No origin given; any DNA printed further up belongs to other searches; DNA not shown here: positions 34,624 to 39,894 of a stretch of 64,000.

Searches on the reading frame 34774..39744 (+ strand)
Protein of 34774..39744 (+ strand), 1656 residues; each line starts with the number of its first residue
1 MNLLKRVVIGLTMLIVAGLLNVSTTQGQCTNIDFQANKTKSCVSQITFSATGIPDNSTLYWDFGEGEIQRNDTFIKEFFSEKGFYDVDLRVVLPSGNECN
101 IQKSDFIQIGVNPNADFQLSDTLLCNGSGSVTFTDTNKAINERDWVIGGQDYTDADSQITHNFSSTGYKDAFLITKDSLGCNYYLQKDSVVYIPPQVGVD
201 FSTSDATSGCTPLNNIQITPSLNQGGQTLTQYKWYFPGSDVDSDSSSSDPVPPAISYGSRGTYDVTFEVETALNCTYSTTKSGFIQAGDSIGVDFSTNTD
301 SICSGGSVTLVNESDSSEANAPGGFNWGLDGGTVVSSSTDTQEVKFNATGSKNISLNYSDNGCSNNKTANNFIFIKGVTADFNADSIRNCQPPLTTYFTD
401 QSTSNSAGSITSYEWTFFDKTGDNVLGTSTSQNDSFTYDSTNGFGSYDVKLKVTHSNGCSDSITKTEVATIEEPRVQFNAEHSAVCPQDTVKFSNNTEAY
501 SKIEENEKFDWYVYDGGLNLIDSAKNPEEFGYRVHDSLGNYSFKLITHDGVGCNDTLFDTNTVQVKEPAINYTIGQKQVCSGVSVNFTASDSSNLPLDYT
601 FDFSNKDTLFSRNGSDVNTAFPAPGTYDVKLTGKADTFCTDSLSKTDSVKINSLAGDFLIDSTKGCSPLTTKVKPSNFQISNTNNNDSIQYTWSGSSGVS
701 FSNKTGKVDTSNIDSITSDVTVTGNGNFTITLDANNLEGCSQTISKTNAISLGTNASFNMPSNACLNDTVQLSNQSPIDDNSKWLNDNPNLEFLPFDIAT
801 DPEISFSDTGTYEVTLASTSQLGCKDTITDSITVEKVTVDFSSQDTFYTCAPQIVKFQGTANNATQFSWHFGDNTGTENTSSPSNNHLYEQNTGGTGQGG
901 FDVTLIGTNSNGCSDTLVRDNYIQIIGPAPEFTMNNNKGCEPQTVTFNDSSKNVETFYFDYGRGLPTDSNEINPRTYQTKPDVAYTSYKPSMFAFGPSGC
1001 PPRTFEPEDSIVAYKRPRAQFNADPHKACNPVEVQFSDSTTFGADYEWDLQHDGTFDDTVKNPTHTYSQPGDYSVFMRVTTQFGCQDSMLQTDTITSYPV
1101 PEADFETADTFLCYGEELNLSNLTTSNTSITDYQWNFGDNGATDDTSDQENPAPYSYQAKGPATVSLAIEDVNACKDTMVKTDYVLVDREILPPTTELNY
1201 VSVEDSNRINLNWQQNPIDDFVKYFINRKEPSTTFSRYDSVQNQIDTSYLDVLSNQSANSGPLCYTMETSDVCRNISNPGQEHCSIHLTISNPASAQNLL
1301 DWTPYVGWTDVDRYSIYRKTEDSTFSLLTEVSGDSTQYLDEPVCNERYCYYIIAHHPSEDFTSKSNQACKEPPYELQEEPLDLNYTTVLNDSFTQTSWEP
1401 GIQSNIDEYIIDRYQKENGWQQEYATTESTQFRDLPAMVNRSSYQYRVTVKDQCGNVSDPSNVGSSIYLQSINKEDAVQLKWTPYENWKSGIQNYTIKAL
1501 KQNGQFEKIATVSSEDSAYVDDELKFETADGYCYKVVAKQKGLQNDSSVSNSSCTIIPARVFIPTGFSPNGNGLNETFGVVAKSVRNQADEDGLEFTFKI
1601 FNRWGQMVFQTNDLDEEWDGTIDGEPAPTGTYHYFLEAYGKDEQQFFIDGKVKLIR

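Call 35: search_protein_families(library=pfam, proteins=[window:34774-39744:+], max_evalue=0.01)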
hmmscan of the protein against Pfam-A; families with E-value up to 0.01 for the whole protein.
window:34774-39744:+ (1656 aa): 5 families
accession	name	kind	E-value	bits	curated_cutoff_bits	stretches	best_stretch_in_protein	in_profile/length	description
PF18911.6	PKD_4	-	6e-50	167.7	27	6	1016-1096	3-84/85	PKD domain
PF00801.26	PKD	-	2.4e-26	92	23.5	3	1030-1088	13-74/80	PKD domain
PF13585.12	CHU_C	-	3.8e-16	59.4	27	1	1563-1643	3-77/86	CHU_C Type IX secretion signal domain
PF00041.27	fn3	-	9.7e-05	23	25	0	1379-1462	2-79/84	Fibronectin type III domain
PF08329.16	ChitinaseA_N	-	0.0012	19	21.2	0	422-466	61-104/133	Chitinase A, N-terminal domain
